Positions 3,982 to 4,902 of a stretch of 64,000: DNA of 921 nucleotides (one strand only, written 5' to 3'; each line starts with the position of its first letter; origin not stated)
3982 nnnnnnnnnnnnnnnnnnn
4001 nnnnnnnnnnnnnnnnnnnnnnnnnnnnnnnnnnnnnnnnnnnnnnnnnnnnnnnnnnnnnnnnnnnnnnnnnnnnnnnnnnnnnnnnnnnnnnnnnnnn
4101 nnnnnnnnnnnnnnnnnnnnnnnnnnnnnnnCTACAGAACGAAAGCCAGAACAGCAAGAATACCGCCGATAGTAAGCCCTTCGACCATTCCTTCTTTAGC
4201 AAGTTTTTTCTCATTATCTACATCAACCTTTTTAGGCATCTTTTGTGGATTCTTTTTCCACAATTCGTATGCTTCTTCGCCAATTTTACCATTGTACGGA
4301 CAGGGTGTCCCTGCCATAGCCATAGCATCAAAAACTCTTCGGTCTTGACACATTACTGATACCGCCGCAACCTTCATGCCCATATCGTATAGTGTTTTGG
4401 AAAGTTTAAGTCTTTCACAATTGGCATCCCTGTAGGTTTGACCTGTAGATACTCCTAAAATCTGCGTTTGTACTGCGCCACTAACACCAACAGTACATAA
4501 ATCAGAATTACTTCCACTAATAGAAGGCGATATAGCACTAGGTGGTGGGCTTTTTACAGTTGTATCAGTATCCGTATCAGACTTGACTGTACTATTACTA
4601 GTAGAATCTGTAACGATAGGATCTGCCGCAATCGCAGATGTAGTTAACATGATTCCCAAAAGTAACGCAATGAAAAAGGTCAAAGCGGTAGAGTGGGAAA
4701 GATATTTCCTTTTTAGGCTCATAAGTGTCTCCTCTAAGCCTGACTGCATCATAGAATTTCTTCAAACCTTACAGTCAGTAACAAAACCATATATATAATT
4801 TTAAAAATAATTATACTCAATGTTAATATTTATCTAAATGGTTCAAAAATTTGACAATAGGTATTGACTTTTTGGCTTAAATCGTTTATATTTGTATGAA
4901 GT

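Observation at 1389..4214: Exported 941-aa protein with 11 novel Cys-pair repeats and an extreme acidic-then-basic tail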

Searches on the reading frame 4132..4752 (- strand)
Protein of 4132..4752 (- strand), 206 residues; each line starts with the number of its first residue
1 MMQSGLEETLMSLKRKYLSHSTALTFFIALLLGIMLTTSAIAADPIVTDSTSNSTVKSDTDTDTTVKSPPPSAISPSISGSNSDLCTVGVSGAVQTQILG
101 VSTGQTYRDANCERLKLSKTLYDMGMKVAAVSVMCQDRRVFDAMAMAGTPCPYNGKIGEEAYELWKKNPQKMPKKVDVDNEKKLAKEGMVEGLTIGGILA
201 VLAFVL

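Call 3: search_protein_families(library=pfam, proteins=[window:4132-4752:-], max_evalue=1)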
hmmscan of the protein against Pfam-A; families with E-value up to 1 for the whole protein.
window:4132-4752:- (206 aa): 1 family
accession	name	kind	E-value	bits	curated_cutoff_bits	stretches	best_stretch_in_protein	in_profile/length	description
PF13411.12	MerR_1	-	0.025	15.1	21.6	1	104-136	34-67/69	MerR HTH family regulatory protein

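Call 4: search_protein_families(library=phrogs, proteins=[window:4132-4752:-], max_evalue=0.01)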
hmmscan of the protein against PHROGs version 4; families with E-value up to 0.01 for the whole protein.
window:4132-4752:- (206 aa): 2 families
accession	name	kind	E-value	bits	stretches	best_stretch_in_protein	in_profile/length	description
phrog_20531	-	unknown function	2.4e-16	61.1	1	49-156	172-278/314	-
phrog_26619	-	unknown function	0.0028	18.8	1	29-104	7-82/101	-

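Call 11: search_protein_families(library=ncbifam, proteins=[window:4132-4752:-], max_evalue=1)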
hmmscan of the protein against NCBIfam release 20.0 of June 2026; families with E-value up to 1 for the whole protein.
window:4132-4752:- (206 aa): 0 families

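Call 38: search_dna_similar(query=window:4132-4752:-, collection=phages, mode=protein, max_rows=60, max_evalue=0.001)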
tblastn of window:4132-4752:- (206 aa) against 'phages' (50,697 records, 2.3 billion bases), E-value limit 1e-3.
Records with a match: 13; places in all: 13; records where one place covers at least 80% of the query: 0.
Best place of each record, by identity: 60-80% 2; <60% 11.
By first word of the organism name: Pelagibacter 6; Caudoviricetes 2; Roseobacter 2; Ralstonia 2; uncultured 1.
By host as written in the record: - 5; Candidatus Pelagibacter sp. HTCC1062 2; Candidatus Pelagibacter sp. HTCC7211 1; Candidatus Pelagibacter ubique HTCC1062 1; Candidatus Pelagibacter sp. FZCC0015 1; Candidadtus Pelagibacter sp. HTCC1062 1; Roseobacter sp. (CHUG lineage) 1; Rhodobacteraceae bacterium FZCC0040 1.
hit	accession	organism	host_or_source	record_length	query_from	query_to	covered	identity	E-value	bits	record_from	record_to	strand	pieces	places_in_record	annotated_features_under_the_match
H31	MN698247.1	Pelagibacter phage HTVC115P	Candidatus Pelagibacter sp. HTCC7211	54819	84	175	45%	62.0%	7e-33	129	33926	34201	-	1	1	hypothetical protein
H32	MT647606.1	Pelagibacter phage Mosig EXVC030M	Candidatus Pelagibacter ubique HTCC1062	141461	84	167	41%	65.9%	1e-27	114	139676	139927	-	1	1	hypothetical protein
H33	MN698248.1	Pelagibacter phage HTVC202P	Candidatus Pelagibacter sp. FZCC0015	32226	84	173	44%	57.8%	9e-29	118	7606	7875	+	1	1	hypothetical protein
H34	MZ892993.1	Pelagibacter phage HTVC033P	Candidatus Pelagibacter sp. HTCC1062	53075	84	173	44%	57.8%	8e-28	115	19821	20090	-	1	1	hypothetical protein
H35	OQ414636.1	Pelagibacter phage EXVC032P Baldr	Candidadtus Pelagibacter sp. HTCC1062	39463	84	187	50%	50.0%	3e-27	113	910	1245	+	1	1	hypothetical protein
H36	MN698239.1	Pelagibacter phage HTVC023P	Candidatus Pelagibacter sp. HTCC1062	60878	84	167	41%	59.5%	2e-27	114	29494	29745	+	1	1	hypothetical protein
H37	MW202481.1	Caudoviricetes sp.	Manatee Spring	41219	84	169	42%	56.3%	3e-27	114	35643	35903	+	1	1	hypothetical protein | transport protein tonB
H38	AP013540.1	uncultured phage_MedDCM-OCT-S28-C10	metagenomic fosmid library constructed ...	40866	84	177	46%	35.1%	2e-13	74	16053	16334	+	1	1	hypothetical protein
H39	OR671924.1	Roseobacter phage CRP-810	Roseobacter sp. (CHUG lineage)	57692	84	170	42%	37.4%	7e-8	57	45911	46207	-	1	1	OmpA family protein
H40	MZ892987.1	Roseobacter phage CRP-207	Rhodobacteraceae bacterium FZCC0040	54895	84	169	42%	35.7%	4e-10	64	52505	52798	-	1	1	hypothetical protein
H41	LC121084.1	Ralstonia phage RSP15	-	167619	86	151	32%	42.4%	1e-7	57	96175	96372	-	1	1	hypothetical protein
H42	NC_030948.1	Ralstonia phage RSP15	-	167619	86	151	32%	42.4%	1e-7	57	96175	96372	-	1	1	hypothetical protein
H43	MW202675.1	Caudoviricetes sp.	Manatee Spring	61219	84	169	42%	31.6%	1e-6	54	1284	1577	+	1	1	hypothetical protein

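Call 40: get_annotated_region(hit=H32, flank=4000)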
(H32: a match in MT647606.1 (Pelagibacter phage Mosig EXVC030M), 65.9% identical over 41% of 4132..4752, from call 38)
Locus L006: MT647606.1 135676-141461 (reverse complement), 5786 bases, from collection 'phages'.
description: Pelagibacter phage Mosig EXVC030M, complete genome.
organism: Pelagibacter phage Mosig EXVC030M (NCBI taxid 2759214)
taxonomy: Viruses; Duplodnaviria; Heunggongvirae; Uroviricota; Caudoviricetes; Kyanoviridae
host: Candidatus Pelagibacter ubique HTCC1062; source: oxygen minimum zone; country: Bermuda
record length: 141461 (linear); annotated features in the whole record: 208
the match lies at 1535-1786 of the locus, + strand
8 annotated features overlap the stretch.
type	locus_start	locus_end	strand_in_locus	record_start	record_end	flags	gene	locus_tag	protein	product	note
CDS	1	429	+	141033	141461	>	-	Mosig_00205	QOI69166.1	hypothetical protein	-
CDS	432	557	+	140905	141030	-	-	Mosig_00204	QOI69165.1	hypothetical protein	-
CDS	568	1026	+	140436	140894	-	-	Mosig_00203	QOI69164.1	hypothetical protein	-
CDS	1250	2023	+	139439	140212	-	-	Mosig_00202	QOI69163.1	hypothetical protein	-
CDS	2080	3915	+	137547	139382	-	-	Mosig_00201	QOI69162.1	hypothetical protein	-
CDS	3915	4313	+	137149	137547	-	-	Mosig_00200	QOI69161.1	hypothetical protein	-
CDS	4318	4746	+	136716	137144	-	-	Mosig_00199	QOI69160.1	hypothetical protein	-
CDS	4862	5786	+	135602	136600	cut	-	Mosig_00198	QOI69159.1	putative DNA primase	-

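Call 41: get_annotated_region(hit=H36, flank=4000)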
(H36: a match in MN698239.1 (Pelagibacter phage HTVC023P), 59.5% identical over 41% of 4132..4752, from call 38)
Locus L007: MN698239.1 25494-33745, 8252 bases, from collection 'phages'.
description: Pelagibacter phage HTVC023P, complete genome.
organism: Pelagibacter phage HTVC023P (NCBI taxid 2686455)
taxonomy: Viruses; Duplodnaviria; Heunggongvirae; Uroviricota; Caudoviricetes
host: Candidatus Pelagibacter sp. HTCC1062; source: seawater; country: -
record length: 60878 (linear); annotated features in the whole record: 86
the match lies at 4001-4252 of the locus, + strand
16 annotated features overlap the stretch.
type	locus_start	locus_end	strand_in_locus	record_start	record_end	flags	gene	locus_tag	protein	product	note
CDS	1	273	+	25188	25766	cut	-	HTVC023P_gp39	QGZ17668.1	hypothetical protein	-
CDS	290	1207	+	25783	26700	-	-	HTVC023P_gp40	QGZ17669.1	capsid protein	-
CDS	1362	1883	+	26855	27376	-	-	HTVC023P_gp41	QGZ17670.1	hypothetical protein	-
CDS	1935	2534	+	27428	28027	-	-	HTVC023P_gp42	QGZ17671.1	hypothetical protein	-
CDS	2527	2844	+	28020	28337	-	-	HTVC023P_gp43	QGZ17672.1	hypothetical protein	-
CDS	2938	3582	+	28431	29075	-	-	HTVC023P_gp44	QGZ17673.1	phosphoribosylaminoimidazole synthetase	phosphoribosylaminoimidazole synthetase (PurM)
CDS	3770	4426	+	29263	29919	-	-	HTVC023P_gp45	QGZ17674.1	hypothetical protein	-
CDS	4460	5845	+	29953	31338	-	-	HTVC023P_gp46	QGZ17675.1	hypothetical protein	-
CDS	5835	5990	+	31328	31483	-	-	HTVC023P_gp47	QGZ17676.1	hypothetical protein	-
CDS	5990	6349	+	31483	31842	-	-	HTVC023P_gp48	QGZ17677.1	hypothetical protein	-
CDS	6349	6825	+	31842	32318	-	-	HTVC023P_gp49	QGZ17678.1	peptidase M15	-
CDS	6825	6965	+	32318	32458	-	-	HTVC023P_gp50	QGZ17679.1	hypothetical protein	-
CDS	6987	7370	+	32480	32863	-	-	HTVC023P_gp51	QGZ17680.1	hypothetical protein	-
CDS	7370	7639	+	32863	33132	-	-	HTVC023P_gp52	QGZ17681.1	hypothetical protein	-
CDS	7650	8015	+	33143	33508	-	-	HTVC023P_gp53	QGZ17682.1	hypothetical protein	-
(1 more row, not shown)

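Call 42: get_annotated_region(hit=H39, flank=4000)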
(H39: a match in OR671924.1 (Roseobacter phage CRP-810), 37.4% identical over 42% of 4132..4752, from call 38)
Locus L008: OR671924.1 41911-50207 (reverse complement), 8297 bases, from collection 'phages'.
description: Roseobacter phage CRP-810, complete genome.
organism: Roseobacter phage CRP-810 (NCBI taxid 3088887)
taxonomy: Viruses
host: Roseobacter sp. (CHUG lineage); source: -; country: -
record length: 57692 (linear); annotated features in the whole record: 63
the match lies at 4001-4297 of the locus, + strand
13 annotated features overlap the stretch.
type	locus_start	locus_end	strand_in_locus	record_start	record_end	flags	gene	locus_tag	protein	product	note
CDS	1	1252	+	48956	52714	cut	-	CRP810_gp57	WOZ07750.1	tail fiber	-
CDS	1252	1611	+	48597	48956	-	-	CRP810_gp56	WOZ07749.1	hypothetical protein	-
CDS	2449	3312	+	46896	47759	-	-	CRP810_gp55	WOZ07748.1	hypothetical protein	-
CDS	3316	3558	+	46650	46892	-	-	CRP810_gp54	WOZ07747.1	hypothetical protein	-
CDS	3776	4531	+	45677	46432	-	-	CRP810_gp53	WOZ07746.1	OmpA family protein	-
CDS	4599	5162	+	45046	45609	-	-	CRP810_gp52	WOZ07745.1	hypothetical protein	-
CDS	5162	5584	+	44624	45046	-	-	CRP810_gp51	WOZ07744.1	lysozyme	-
CDS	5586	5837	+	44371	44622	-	-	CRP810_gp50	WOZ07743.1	hypothetical protein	-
CDS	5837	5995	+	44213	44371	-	-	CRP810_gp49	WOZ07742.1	ribonucleotide reductase A subunit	-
CDS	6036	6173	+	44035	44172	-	-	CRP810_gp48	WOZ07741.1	hypothetical protein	-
CDS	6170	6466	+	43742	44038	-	-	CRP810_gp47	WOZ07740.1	hypothetical protein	-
CDS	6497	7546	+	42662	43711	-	-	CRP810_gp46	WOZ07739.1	hypothetical protein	-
CDS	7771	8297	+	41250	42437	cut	-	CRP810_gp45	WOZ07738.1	major capsid protein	-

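Call 43: get_annotated_region(hit=H41, flank=4000)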
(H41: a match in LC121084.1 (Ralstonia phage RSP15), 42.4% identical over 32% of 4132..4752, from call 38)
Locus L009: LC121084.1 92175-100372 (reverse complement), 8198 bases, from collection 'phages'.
description: Ralstonia phage RSP15 DNA, complete genome.
organism: Ralstonia phage RSP15 (NCBI taxid 1785960)
taxonomy: Viruses; Duplodnaviria; Heunggongvirae; Uroviricota; Caudoviricetes; Ackermannviridae
host: -; source: -; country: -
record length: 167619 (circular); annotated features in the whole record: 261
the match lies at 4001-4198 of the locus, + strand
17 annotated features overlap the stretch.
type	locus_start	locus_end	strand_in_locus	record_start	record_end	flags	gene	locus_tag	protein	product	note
CDS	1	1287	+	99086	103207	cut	-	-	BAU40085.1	hypothetical protein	ORF127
CDS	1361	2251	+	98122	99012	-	-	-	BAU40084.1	hypothetical protein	ORF126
CDS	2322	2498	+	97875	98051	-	-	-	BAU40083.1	hypothetical protein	ORF125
CDS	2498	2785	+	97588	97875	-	-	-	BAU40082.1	hypothetical protein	ORF124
CDS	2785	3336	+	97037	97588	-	-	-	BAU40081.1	hypothetical protein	ORF123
CDS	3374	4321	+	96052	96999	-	-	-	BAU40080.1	hypothetical protein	ORF122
CDS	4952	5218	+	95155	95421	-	-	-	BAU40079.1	hypothetical protein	ORF121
tRNA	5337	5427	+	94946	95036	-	-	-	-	tRNA-Ser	-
CDS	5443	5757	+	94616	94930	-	-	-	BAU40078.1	hypothetical protein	ORF120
CDS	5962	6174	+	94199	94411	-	-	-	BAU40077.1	hypothetical protein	ORF119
tRNA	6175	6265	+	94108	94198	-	-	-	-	tRNA-Ser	-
CDS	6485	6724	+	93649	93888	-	-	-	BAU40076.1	hypothetical protein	ORF118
CDS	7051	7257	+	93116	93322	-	-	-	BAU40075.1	hypothetical protein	ORF117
tRNA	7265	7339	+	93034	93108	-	-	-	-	tRNA-Pro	-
tRNA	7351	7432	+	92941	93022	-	-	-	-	tRNA-Tyr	-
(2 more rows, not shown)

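Call 60: find_homologous_proteins(query=window:4135-4752:-, max_evalue=0.001)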
Query window:4135-4752:- (206 aa): 8000 proteins with E <= 0.001 among 8000 candidates; the best 120 are listed.
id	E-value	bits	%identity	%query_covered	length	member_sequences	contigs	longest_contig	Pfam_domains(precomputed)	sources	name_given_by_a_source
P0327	1.5e-127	441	100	100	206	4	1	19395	-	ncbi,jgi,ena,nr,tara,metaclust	ncbi:MAG: hypothetical protein CMD92_08455 [Gammaproteobacteria bacterium]|nr:hypothetical protein [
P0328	1.0e-123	428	97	100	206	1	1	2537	-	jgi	-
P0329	1.8e-123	427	97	100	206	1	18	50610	-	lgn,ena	-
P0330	5.1e-122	423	100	95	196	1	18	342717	-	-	-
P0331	3.6e-121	420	99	95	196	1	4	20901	-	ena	-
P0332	2.6e-118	410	97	95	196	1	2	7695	-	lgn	-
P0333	4.1e-118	410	97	95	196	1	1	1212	-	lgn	-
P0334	5.6e-118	409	96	95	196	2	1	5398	-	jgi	-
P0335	9.3e-118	409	96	95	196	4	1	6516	-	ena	-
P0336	2.6e-112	391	92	95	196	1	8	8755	-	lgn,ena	-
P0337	1.1e-111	389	91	95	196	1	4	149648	-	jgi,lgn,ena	jgi:hypothetical protein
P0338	7.4e-106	370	93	89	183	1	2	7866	-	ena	-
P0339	1.4e-101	356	84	97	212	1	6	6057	-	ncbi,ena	-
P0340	1.5e-101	356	84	97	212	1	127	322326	-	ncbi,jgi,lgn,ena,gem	jgi:hypothetical protein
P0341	5.4e-101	354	83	97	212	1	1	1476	-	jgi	-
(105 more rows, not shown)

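Call 73: predict_structure(alignment_id=A3)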
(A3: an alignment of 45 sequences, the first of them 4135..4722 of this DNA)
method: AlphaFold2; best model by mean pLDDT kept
length: 196 residues; sequences in the alignment: 45
mean_pLDDT: 55.4   pTM: 0.24
mean pLDDT of the five models: 55.4, 54.6, 52.2, 52.1, 51.4
residues with pLDDT >= 90: 0; 70-90: 34; 50-70: 92; < 50: 70
segments of 3 or more residues with pLDDT < 50: 32-98
pLDDT, mean of each block of 10 residues (from residue 1): 54 78 71 41 35 35 33 36 36 42 61 65 66 65 55 64 58 67 78 76
secondary structure, 60 per line:
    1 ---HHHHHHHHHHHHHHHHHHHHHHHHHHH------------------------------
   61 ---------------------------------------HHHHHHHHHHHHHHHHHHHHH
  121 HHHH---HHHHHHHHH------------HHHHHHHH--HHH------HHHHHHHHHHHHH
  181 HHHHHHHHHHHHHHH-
elements in order: H4-30 H100-124 H128-136 H149-156 H168-195

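Call 89: get_annotated_region(hit=H37, flank=3500)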
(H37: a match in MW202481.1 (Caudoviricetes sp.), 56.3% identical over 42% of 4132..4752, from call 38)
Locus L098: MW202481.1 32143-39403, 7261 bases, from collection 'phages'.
description: Podoviridae sp. isolate ctXG6705, complete genome.
organism: Caudoviricetes sp. (NCBI taxid 2832643)
taxonomy: Viruses; Duplodnaviria; Heunggongvirae; Uroviricota; Caudoviricetes
host: -; source: Manatee Spring; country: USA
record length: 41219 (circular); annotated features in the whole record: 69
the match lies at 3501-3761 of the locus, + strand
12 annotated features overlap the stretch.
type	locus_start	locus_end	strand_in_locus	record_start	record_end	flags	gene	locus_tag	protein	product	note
CDS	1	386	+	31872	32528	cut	-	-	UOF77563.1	hypothetical protein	-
CDS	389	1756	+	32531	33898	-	-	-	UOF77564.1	hypothetical protein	-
CDS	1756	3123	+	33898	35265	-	-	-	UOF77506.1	coil containing protein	-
CDS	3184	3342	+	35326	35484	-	-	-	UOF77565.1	hypothetical protein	-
CDS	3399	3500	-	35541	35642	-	-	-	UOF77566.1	hypothetical protein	-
CDS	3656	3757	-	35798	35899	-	-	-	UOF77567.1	hypothetical protein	-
CDS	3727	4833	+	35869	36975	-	-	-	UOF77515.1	transport protein tonB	-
CDS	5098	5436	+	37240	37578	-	-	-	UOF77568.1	hypothetical protein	-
CDS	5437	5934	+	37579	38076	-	-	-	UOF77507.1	hypothetical protein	-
CDS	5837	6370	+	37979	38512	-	-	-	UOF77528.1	lysozyme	-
CDS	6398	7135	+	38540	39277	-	-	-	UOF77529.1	polB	-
CDS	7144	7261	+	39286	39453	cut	-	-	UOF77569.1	3-methyL-adenine DNA glycosylasE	-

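Call 92: search_protein_families(library=pfam, proteins=[L006:2080-3912:+, L007:4460-5842:+, L098:3727-4830:+, L008:4599-5159:+], max_evalue=0.1)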
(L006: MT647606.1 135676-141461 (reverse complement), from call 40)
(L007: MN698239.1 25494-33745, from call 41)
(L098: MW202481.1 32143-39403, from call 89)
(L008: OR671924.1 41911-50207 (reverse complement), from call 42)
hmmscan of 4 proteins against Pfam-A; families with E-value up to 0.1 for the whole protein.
L006:2080-3912:+ (611 aa): 1 family
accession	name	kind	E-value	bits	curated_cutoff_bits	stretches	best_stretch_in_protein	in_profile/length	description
PF23850.1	DUF7213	-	0.045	14.4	27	0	497-553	3-62/76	Family of unknown function (DUF7213)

L007:4460-5842:+ (461 aa): 0 families

L098:3727-4830:+ (368 aa): 0 families

L008:4599-5159:+ (187 aa): 0 families

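Call 98: fold_search(model_id=the predicted structure, library=pdb)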
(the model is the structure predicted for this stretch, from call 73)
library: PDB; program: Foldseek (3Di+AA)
matches with E <= 10: 1; with E <= 0.001: 0
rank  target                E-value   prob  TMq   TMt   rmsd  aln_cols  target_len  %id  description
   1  7rh5_U                9.3e+00  0.02  0.12  0.25  15.0        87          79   18  Mycobacterial CIII2CIV2 supercomplex, Inhibitor free (released 2021-08-04)

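Call 106: get_annotated_region(hit=H33, flank=3500)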
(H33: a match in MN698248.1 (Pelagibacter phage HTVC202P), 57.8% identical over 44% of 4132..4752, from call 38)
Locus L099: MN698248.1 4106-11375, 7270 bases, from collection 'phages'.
description: Pelagibacter phage HTVC202P, complete genome.
organism: Pelagibacter phage HTVC202P (NCBI taxid 2686464)
taxonomy: Viruses; Duplodnaviria; Heunggongvirae; Uroviricota; Caudoviricetes
host: Candidatus Pelagibacter sp. FZCC0015; source: seawater; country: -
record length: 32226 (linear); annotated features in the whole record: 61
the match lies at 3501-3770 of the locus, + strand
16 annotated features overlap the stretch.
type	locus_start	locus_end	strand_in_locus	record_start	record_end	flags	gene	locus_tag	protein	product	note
CDS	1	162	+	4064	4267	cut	-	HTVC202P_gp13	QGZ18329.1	hypothetical protein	-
CDS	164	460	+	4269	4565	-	-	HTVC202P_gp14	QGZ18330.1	hypothetical protein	-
CDS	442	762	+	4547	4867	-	-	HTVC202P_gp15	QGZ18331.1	putative nuclease/putative HNH nuclease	-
CDS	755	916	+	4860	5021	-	-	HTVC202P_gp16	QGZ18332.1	hypothetical protein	-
CDS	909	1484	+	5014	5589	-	-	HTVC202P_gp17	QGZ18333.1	DnaD domain protein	-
CDS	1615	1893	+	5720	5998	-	-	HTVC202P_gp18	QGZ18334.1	hypothetical protein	-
CDS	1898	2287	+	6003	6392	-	-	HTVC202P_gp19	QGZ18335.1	putative DNA binding protein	-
CDS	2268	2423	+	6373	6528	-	-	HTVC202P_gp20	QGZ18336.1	hypothetical protein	-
CDS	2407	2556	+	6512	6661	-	-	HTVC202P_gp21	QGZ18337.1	hypothetical protein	-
CDS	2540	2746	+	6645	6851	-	-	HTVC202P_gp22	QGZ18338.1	hypothetical protein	-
CDS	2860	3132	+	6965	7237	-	-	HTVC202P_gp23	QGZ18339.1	hypothetical protein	-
CDS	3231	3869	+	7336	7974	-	-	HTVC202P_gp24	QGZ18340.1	hypothetical protein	-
CDS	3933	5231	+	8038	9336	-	-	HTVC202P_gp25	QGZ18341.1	hypothetical protein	-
CDS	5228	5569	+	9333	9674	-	-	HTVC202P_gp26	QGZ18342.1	hypothetical protein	-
CDS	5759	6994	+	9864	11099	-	-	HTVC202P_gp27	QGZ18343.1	terminase large subunit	-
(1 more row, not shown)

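Call 107: get_annotated_region(hit=H34, flank=3500)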
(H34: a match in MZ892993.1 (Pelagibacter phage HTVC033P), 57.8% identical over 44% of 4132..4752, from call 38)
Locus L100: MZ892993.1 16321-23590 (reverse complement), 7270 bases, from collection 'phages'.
description: Pelagibacter phage HTVC033P, complete genome.
organism: Pelagibacter phage HTVC033P (NCBI taxid 2873403)
taxonomy: Viruses; Duplodnaviria; Heunggongvirae; Uroviricota; Caudoviricetes
host: Candidatus Pelagibacter sp. HTCC1062; source: seawater; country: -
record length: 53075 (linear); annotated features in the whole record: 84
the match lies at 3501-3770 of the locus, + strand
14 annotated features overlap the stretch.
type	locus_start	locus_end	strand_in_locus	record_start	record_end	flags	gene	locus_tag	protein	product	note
CDS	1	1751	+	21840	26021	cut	-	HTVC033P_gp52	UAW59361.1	hypothetical protein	-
CDS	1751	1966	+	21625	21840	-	-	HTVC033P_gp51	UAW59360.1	hypothetical protein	-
CDS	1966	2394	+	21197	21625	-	-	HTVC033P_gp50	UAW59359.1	lysozyme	-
CDS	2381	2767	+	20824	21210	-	-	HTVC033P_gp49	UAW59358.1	hypothetical protein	-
CDS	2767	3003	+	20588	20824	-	-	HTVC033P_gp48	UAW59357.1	hypothetical protein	-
CDS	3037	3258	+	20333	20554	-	-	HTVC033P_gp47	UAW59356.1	hypothetical protein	-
CDS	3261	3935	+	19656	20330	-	-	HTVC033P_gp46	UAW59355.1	hypothetical protein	-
CDS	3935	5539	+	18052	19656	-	-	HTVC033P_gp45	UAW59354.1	putative carbohydrate binding domain containing protein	-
CDS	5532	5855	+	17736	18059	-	-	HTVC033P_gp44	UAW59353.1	hypothetical protein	-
CDS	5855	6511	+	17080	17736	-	-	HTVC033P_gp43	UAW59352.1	hypothetical protein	-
CDS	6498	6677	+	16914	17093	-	-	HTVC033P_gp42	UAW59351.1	hypothetical protein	-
CDS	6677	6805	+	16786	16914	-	-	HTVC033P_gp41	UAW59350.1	hypothetical protein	-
CDS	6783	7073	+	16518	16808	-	-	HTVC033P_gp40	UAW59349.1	hypothetical protein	-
CDS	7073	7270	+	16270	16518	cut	-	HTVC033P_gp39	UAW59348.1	hypothetical protein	-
